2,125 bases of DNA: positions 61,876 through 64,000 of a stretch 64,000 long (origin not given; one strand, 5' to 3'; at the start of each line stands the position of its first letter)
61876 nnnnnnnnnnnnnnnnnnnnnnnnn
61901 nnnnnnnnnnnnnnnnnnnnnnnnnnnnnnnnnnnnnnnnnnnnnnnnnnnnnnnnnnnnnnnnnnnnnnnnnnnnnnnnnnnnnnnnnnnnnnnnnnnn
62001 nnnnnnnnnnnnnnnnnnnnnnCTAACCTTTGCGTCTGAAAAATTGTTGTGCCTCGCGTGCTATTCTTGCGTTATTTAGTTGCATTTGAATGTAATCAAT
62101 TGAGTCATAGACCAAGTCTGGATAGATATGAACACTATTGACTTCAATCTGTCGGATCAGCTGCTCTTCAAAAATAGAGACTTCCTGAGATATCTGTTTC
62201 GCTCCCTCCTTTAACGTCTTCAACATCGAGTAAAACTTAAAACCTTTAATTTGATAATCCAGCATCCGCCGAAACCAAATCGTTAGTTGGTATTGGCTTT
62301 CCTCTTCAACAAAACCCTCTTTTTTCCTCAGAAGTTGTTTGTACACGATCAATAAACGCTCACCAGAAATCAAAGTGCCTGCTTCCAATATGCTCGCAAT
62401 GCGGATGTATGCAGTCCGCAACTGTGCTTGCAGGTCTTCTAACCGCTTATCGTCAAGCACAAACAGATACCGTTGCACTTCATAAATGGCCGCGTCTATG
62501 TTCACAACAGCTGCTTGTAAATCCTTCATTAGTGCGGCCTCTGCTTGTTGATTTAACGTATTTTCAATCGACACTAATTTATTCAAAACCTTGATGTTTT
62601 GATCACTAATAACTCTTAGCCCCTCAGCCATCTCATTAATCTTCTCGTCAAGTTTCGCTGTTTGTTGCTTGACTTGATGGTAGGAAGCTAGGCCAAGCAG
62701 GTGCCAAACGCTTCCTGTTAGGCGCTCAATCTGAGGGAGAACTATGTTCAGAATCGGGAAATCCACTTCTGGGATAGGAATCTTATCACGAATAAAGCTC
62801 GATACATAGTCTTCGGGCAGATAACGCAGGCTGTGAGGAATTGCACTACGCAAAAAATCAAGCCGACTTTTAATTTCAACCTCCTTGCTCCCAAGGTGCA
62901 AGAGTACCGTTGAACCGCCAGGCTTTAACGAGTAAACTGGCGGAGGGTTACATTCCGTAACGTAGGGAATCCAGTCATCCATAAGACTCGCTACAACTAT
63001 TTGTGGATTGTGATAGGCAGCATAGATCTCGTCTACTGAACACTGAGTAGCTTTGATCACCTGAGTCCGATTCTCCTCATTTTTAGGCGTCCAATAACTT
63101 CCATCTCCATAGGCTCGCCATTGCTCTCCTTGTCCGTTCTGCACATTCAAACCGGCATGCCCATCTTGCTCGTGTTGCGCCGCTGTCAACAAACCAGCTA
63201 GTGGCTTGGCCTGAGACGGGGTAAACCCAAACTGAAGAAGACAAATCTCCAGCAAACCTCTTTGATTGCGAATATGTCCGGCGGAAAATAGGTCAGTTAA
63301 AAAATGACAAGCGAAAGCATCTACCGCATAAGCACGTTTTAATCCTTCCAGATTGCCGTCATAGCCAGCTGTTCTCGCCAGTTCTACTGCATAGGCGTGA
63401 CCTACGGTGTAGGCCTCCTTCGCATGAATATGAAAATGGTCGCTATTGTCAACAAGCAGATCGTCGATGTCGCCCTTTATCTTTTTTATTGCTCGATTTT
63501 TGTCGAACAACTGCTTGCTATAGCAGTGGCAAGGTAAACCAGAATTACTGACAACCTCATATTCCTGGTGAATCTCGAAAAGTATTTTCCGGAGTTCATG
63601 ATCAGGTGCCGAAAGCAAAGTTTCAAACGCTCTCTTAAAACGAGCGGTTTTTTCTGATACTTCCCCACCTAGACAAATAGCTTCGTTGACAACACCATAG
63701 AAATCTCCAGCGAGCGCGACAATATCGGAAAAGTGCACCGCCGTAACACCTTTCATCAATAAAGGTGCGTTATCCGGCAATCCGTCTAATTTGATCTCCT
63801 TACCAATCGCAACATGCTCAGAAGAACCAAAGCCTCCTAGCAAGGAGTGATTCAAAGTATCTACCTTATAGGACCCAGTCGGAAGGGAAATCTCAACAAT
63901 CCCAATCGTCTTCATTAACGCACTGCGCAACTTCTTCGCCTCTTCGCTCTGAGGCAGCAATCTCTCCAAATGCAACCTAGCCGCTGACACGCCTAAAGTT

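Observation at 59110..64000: Two-gene operon: a zinc-PLC-like coiled-coil protein followed by a 970-aa P-loop GTPase-like protein with a membrane hairpin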

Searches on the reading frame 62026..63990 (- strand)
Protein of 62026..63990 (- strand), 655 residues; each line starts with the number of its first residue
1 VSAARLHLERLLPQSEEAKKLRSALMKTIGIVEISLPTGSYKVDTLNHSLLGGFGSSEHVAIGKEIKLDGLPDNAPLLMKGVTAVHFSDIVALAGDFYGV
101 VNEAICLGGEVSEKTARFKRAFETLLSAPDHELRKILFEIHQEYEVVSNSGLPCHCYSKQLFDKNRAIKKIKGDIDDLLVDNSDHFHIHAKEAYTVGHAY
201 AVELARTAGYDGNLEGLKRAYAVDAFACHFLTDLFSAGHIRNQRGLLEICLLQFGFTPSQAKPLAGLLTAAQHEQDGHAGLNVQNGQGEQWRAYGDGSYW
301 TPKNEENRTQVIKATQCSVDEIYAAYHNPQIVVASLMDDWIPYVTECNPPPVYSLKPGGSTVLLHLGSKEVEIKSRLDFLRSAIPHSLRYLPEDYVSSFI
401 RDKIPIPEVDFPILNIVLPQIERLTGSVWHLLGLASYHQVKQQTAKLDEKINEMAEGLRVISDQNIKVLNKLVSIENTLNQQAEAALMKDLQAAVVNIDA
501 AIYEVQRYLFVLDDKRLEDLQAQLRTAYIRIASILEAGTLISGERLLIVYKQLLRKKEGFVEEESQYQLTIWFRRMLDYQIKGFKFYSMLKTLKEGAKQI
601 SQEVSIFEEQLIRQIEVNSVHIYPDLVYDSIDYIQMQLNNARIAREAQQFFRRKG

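Call 3: search_protein_families(library=pfam, proteins=[window:62026-63990:-], max_evalue=1)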
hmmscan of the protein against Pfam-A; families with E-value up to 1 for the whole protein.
window:62026-63990:- (655 aa): 3 families
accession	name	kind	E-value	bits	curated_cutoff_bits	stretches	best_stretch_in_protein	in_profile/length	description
PF06245.16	DUF1015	-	0.064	12.6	25.8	1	302-355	125-173/325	Protein of unknown function (DUF1015)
PF08936.15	CsoSCA_C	-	0.15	12.3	26.1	1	578-612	13-47/118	Carboxysome Shell Carbonic Anhydrase, C-terminal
PF24915.1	Spectrin_SESTD1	-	0.25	12.2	27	0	435-506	31-99/110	SESTD1-like, spectrin repeat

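Call 4: search_protein_families(library=ncbifam, proteins=[window:62026-63990:-], max_evalue=1)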
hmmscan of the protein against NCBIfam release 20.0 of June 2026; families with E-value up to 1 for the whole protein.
window:62026-63990:- (655 aa): 1 family
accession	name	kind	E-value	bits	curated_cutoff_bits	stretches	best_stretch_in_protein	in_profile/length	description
TIGR04211.1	SH3_and_anchor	equivalog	0.38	10.3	65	1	437-526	68-157/198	TIGR04211 family SH3 domain-containing protein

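Call 7: find_homologous_proteins(query=window:62026-63990:-)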
Query window:62026-63990:- (655 aa): 114 proteins with E <= 0.001 among 8000 candidates.
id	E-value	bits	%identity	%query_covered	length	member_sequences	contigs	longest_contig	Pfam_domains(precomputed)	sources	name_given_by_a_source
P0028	0.0e+0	1475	100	100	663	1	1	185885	-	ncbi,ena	-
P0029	8.0e-222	756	54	99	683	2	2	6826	-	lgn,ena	-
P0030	3.3e-189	649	46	98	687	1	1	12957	-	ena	-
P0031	6.6e-189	648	48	99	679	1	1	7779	-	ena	-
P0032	8.8e-188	644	48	98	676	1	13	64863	-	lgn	-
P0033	8.9e-186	637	47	98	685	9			-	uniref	uniref:hypothetical protein n=1 Tax=Candidatus Protochlamydia sp. W-9 TaxID=1785087 RepID=UPI001D042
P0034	2.7e-185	636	46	99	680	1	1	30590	-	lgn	-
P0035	8.8e-182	624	46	98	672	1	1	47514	-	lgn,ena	-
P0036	5.4e-181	621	48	99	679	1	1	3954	-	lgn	-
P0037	9.8e-180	617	48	99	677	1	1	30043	-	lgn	-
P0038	1.8e-179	616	46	98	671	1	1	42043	PF21918.3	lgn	-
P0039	3.7e-179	615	47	99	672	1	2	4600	-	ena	-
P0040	4.2e-179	615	47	98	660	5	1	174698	-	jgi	jgi:hypothetical protein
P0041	8.6e-178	611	45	99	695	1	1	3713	-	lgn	-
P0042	3.2e-177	609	46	99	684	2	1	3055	-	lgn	-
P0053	9.4e-168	578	44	99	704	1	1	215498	-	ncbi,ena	-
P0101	2.4e-125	438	38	98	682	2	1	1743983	-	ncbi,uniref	ncbi:hypothetical protein [Rhabdochlamydiaceae symbiont of Dictyostelium giganteum]|uniref:hypotheti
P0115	2.6e-37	147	38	42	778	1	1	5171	-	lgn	-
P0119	6.8e-31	126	36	43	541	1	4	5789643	-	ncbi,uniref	ncbi:phospholipase [Pseudomonas sp. BNK-43-a]|uniref:phospholipase n=1 Tax=unclassified Pseudomonas 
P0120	5.0e-30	123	32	43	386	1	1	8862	-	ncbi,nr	ncbi:MAG: phospholipase [Deltaproteobacteria bacterium]|nr:phospholipase [Deltaproteobacteria bacter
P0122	2.7e-28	117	37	42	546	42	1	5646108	-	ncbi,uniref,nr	ncbi:phospholipase [Pseudomonas sp. R32]|uniref:phospholipase n=1 Tax=Pseudomonas sp. R32 TaxID=1573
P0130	1.1e-21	95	30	48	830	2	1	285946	-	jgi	jgi:hypothetical protein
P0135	3.9e-17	80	32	40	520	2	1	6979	-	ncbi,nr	ncbi:MAG: hypothetical protein COC15_04215 [Legionellales bacterium]|nr:MAG: hypothetical protein CO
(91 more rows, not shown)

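Call 10: search_protein_families(library=pfam, proteins=[P0119, P0122, P0120, P0130, P0115], max_evalue=0.01)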
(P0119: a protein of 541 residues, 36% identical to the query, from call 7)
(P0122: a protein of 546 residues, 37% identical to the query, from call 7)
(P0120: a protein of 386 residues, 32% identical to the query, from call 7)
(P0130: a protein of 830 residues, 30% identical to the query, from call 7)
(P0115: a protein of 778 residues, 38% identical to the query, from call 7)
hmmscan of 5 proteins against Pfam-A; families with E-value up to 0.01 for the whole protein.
P0119 (541 aa): 0 families

P0122 (546 aa): 0 families

P0120 (386 aa): 0 families

P0130 (830 aa): 0 families

P0115 (778 aa): 0 families

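Call 15: search_solved_structures(query=window:62026-63990:-, max_evalue=10, show_alignments=2)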
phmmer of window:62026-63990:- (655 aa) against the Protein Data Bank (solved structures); distinct sequences matched with E-value up to 10: 0.

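Call 36: predict_structure(alignment_id=A1)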
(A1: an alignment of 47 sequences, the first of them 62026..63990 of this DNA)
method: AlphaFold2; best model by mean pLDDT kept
length: 655 residues; sequences in the alignment: 47
mean_pLDDT: 88.7   pTM: 0.70
mean pLDDT of the five models: 88.7, 87.6, 86.7, 85.9, 84.8
residues with pLDDT >= 90: 441; 70-90: 148; 50-70: 42; < 50: 24
segments of 3 or more residues with pLDDT < 50: 47-52, 407-412, 428-435
pLDDT, mean of each block of 10 residues (from residue 1): 79 94 77 88 58 76 98 97 97 95 89 97 98 96 90 75 83 90 92 98 98 98 98 96 93 91 91 93 98 92 94 98 98 95 95 92 93 94 89 70 56 51 50 53 69 75 84 85 87 96 97 97 97 88 86 92 97 97 98 92 96 96 97 97 96 90
secondary structure, 60 per line:
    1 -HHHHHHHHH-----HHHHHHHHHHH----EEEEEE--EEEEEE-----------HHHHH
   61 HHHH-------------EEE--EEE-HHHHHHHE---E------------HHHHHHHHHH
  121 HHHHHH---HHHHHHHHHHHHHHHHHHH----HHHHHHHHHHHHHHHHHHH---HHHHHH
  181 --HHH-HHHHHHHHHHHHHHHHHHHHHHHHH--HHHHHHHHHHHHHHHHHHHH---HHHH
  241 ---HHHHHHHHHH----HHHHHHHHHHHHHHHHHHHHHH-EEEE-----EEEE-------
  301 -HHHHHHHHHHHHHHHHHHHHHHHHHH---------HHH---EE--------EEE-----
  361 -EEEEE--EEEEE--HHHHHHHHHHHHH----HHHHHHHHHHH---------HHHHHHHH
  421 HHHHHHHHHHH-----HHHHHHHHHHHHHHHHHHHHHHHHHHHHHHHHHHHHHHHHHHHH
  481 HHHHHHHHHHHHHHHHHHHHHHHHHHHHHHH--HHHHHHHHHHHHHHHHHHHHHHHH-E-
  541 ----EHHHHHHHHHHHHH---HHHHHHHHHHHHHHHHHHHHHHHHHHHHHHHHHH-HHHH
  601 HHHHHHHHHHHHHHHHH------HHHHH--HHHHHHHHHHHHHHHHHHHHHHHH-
elements in order: H2-10 H16-26 E31-36 E39-44 H56-64 E78-80 E83-85 H87-93 H111-126 H130-148 H153-171 H175-180 H187-211 H214-233 H237-240 H244-253 H258-279 E281-284 E290-293 H302-327 E353-355 E362-366 E369-373 H376-388 H393-403 H413-431 H437-511 H514-537 H546-558 H562-595 H597-617 H624-628 H631-654

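Call 39: fold_search(model_id=the predicted structure, library=pdb)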
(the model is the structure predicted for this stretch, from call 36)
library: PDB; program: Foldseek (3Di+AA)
matches with E <= 10: 163; with E <= 0.001: 0
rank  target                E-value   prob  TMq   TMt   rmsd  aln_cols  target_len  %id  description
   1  8yjb_A                5.6e-02  0.16  0.11  0.08  32.7       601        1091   12  Cryo-EM structure of the human DSS1-INTAC complex (released 2025-03-05)
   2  7rdr_A                1.4e-01  0.21  0.10  0.14  31.0       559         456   14  Circular tandem repeat protein with novel repeat topology and enhanced subunit contact surfaces (released 2021-09-01)
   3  7r5k_K0               2.2e-01  0.07  0.08  0.06  29.2       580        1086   12  Human nuclear pore complex (constricted) (released 2022-06-22)
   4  1olp_D                3.1e-01  0.14  0.10  0.15  21.0       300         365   13  Alpha Toxin from Clostridium Absonum (released 2003-10-23)
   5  2ffz                  4.5e-01  0.23  0.13  0.30  18.1       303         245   12  Structural Studies Examining the Substrate Specificity Profiles of PC-PLCBc Protein Variants (released 2006-03-28)
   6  6xr1                  4.7e-01  0.08  0.10  0.12  33.6       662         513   12  Computationally designed right-handed alpha/alpha single-chain toroid with 9 repeats (released 2021-07-14)
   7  2fgn                  5.6e-01  0.12  0.10  0.20  18.0       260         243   12  Structural Studies Examining the Substrate Specificity Profiles of PC-PLCBc Protein Variants (released 2006-03-28)
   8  9a65_A                5.6e-01  0.06  0.08  0.09  85.8       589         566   12  Integrative model of YVAQ-MCPB by crosslinking MS and deep learning (released 2024-09-18)
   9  1ah7                  6.1e-01  0.21  0.13  0.31  18.1       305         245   11  PHOSPHOLIPASE C FROM BACILLUS CEREUS (released 1997-12-10)
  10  1p5x                  6.4e-01  0.20  0.13  0.31  18.2       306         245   12  STRUCTURE OF THE D55N MUTANT OF PHOSPHOLIPASE C FROM BACILLUS CEREUS (released 2003-09-30)
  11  8dnv_A                6.4e-01  0.04  0.09  0.12  24.7       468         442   10  Cryo-EM structure of the human Sec61 complex in a partially-open apo state (Class 1) (released 2023-05-24)
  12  9i78_1                8.0e-01  0.02  0.07  0.09  23.7       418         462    9  Cryo-EM structure of Chaetomium thermophilum ribosome-bound SND3 translocon (released 2025-11-12)
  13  1olp_A                9.1e-01  0.09  0.10  0.16  20.6       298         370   13  Alpha Toxin from Clostridium Absonum (released 2003-10-23)
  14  8dny_A                9.1e-01  0.04  0.09  0.11  23.5       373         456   11  Cryo-EM structure of the human Sec61 complex inhibited by decatransin (released 2023-05-24)
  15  8do3_A                9.1e-01  0.03  0.08  0.11  23.5       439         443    9  Cryo-EM structure of the human Sec61 complex inhibited by eeyarestatin I (released 2023-05-24)
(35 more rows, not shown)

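Call 41: search_solved_structures(query=A1, max_evalue=10, show_alignments=3)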
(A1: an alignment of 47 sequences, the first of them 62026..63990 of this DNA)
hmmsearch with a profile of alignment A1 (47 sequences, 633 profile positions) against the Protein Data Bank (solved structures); distinct sequences matched with E-value up to 10: 0.

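Call 46: search_protein_families(library=pfam, alignment_id=A1, max_evalue=10)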
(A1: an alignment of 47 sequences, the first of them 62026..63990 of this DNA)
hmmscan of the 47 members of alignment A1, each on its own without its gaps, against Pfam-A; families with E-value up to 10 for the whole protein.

A. member 1, window:62026-63990:- (655 aa): 3 families
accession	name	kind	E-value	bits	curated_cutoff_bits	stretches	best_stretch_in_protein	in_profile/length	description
PF06245.16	DUF1015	-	0.064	12.6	25.8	1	302-355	125-173/325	Protein of unknown function (DUF1015)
PF08936.15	CsoSCA_C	-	0.15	12.3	26.1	1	578-612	13-47/118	Carboxysome Shell Carbonic Anhydrase, C-terminal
PF24915.1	Spectrin_SESTD1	-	0.25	12.2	27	1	435-506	31-99/110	SESTD1-like, spectrin repeat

B. families by the number of members that match (of 47 scanned): 56 families (the first 25 are shown)
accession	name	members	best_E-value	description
PF17279.8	DUF5344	9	0.0014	Family of unknown function (DUF5344)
PF24915.1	Spectrin_SESTD1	8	0.00023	SESTD1-like, spectrin repeat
PF00882.24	Zn_dep_PLPC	4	0.017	Zinc dependent phospholipase C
PF07889.17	DUF1664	3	0.034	Protein of unknown function (DUF1664)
PF15960.10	DUF4763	2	0.0037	Domain of unknown function (DUF4763)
PF21408.2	MTR4-like_stalk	2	0.052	Exosome RNA helicase MTR4-like, stalk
PF06419.17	COG6_N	2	0.14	Conserved oligomeric complex COG6, N-terminal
PF06103.16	DUF948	2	0.36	Bacterial protein of unknown function (DUF948)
PF04977.20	DivIC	2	0.36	Septum formation initiator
PF01576.24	Myosin_tail_1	1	0.006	Myosin tail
PF13234.12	MTR4_beta-barrel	1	0.0061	Mtr4-like, beta-barrel domain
PF00102.32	Y_phosphatase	1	0.011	Protein-tyrosine phosphatase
PF19111.5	DUF5798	1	0.018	Family of unknown function (DUF5798)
PF00621.25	RhoGEF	1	0.028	RhoGEF domain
PF01288.25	HPPK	1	0.033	7,8-dihydro-6-hydroxymethylpterin-pyrophosphokinase (HPPK)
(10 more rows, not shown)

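Call 47: list_cluster_members(proteins=[P0119, P0122, P0135, P0120, P0028, P0002])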
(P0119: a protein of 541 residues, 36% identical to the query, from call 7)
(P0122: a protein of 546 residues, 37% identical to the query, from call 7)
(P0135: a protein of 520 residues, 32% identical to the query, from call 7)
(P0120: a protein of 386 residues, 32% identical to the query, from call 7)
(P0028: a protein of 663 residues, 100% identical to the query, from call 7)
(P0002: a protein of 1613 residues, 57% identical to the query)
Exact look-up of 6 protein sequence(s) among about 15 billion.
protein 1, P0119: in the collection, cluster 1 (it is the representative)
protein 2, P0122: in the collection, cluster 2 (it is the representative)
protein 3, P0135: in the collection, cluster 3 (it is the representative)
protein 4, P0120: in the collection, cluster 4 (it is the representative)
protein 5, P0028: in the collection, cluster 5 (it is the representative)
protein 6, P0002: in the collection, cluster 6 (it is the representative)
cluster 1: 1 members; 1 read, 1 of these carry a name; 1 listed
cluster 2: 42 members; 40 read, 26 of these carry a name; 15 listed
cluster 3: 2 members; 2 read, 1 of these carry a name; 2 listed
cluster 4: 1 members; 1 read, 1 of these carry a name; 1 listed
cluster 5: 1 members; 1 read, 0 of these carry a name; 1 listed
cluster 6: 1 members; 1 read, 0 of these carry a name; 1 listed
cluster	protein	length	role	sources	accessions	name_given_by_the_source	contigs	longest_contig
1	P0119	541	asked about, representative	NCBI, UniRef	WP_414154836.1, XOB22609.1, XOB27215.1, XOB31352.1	phospholipase [Pseudomonas sp. BNK-43-a] | phospholipase n=1 Tax=unclassified Pseudomonas TaxID=196821 RepID=UPI0039BF4AE3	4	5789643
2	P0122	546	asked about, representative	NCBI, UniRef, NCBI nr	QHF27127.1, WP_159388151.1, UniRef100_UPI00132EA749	phospholipase [Pseudomonas sp. R32] | phospholipase n=1 Tax=Pseudomonas sp. R32 TaxID=1573704 RepID=UPI00132EA749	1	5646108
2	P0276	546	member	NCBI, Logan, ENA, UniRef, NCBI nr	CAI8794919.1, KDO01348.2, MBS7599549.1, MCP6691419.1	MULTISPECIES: hypothetical protein [Pseudomonas] | Phospholipase n=1 Tax=Pseudomonas donghuensis TaxID=1163398 RepID=A0AAP0XHY0_9PSED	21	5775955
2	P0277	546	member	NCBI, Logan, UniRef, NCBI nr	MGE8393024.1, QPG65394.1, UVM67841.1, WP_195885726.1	phospholipase [Pseudomonas sp. BIGb0427] | phospholipase n=1 Tax=unclassified Pseudomonas TaxID=196821 RepID=UPI0018A6E279 | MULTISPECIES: phospholipase [unclassified Pseudomonas]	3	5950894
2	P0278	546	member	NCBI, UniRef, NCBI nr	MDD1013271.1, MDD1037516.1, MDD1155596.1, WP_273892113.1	phospholipase [Pseudomonas rubra] | Phospholipase n=1 Tax=Pseudomonas rubra TaxID=2942627 RepID=A0ABT5P4Q2_9PSED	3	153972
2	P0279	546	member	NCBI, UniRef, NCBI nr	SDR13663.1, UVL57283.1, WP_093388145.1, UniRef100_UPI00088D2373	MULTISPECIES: phospholipase [unclassified Pseudomonas] | phospholipase n=1 Tax=unclassified Pseudomonas TaxID=196821 RepID=UPI00088D2373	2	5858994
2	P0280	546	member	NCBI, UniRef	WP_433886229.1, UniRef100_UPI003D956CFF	phospholipase [Pseudomonas vranovensis] | phospholipase n=1 Tax=Pseudomonas vranovensis TaxID=321661 RepID=UPI003D956CFF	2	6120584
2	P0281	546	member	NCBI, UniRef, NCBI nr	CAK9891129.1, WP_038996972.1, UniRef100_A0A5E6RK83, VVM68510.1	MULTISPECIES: hypothetical protein [Pseudomonas] | Phospholipase n=1 Tax=Pseudomonas fluorescens TaxID=294 RepID=A0A5E6RK83_PSEFL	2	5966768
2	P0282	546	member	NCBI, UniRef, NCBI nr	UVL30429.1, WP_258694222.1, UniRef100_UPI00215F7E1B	phospholipase [Pseudomonas donghuensis] | phospholipase n=1 Tax=Pseudomonas donghuensis TaxID=1163398 RepID=UPI00215F7E1B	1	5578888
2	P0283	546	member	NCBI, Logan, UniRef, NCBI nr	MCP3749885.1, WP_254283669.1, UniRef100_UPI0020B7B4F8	phospholipase [Pseudomonas sp. SBB6] | phospholipase n=1 Tax=Pseudomonas sp. SBB6 TaxID=2962032 RepID=UPI0020B7B4F8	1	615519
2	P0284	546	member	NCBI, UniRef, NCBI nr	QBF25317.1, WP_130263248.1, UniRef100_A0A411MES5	phospholipase [Pseudomonas tructae] | Phospholipase n=1 Tax=Pseudomonas tructae TaxID=2518644 RepID=A0A411MES5_9PSED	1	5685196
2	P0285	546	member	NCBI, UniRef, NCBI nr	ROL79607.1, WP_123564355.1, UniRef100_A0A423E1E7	phospholipase [Pseudomonas vranovensis] | Phospholipase n=1 Tax=Pseudomonas vranovensis TaxID=321661 RepID=A0A423E1E7_9PSED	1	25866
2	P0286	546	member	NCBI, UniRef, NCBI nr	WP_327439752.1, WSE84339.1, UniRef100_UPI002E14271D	phospholipase [Pseudomonas donghuensis] | phospholipase n=1 Tax=Pseudomonas donghuensis TaxID=1163398 RepID=UPI002E14271D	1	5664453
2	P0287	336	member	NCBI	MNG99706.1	hypothetical protein D3C79_588840 [compost metagenome]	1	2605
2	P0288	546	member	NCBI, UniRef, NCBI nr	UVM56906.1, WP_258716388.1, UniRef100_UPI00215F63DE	phospholipase [Pseudomonas sp. B21-012] | phospholipase n=1 Tax=Pseudomonas sp. B21-012 TaxID=2895472 RepID=UPI00215F63DE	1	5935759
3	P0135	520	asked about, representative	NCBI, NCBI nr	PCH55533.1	MAG: hypothetical protein COC15_04215 [Legionellales bacterium]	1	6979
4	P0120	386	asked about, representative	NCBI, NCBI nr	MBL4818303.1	MAG: phospholipase [Deltaproteobacteria bacterium] | phospholipase [Deltaproteobacteria bacterium]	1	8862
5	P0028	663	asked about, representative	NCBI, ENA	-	-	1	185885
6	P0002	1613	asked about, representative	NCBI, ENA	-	-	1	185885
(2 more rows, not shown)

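Call 63: find_encoding_contigs(protein=P0101, flank=6000, max_places=1)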
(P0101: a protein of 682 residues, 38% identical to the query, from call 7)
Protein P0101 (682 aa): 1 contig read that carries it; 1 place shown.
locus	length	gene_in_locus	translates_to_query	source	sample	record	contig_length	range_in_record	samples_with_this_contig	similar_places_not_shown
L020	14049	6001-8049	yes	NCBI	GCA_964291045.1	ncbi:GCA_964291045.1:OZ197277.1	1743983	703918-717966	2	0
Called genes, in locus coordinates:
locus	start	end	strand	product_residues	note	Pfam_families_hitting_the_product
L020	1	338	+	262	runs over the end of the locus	PF02558:ApbA (weak), PF03446:NAD_binding_2, PF03807:F420_oxidored, PF14748:P5CR_dimer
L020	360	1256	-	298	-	-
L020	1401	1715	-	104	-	PF03647:Tmemb_14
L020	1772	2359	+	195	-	PF09335:VTT_dom (weak)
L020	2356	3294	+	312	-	PF01300:Sua5_yciO_yrdC, PF03481:Sua5_C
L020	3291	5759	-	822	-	PF13431:TPR_17 (faint), PF13414:TPR_11 (faint), PF21033:RMD1-3 (faint)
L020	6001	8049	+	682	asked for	-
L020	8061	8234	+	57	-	-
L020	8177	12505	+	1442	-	PF13475:DUF4116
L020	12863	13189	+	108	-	PF00893:Multi_Drug_Res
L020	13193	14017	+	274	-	-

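Call 64: find_encoding_contigs(protein=P0053, flank=6000, max_places=1)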
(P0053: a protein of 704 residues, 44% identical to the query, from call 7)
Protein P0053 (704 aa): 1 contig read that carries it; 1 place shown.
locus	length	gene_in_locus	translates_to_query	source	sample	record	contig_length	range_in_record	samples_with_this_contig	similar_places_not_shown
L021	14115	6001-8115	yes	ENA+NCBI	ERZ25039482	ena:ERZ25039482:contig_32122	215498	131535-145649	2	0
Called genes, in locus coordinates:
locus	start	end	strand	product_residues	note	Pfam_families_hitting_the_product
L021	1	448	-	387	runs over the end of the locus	-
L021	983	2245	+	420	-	PF05697:Trigger_N, PF05698:Trigger_C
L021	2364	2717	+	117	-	PF05635:23S_rRNA_IVP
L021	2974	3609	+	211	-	PF00574:CLP_protease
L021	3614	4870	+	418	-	PF06689:zf-C4_ClpX, PF05496:RuvB_N (faint), PF01078:Mg_chelatase (faint), PF00004:AAA, PF07724:AAA_2, PF07728:AAA_5 (weak), PF10431:ClpB_D2-small (weak)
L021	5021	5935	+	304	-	PF00583:Acetyltransf_1, PF13673:Acetyltransf_10 (faint), PF13508:Acetyltransf_7 (weak), PF08445:FR47 (faint)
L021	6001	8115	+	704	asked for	-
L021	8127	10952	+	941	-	-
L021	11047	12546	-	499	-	-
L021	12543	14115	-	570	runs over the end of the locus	-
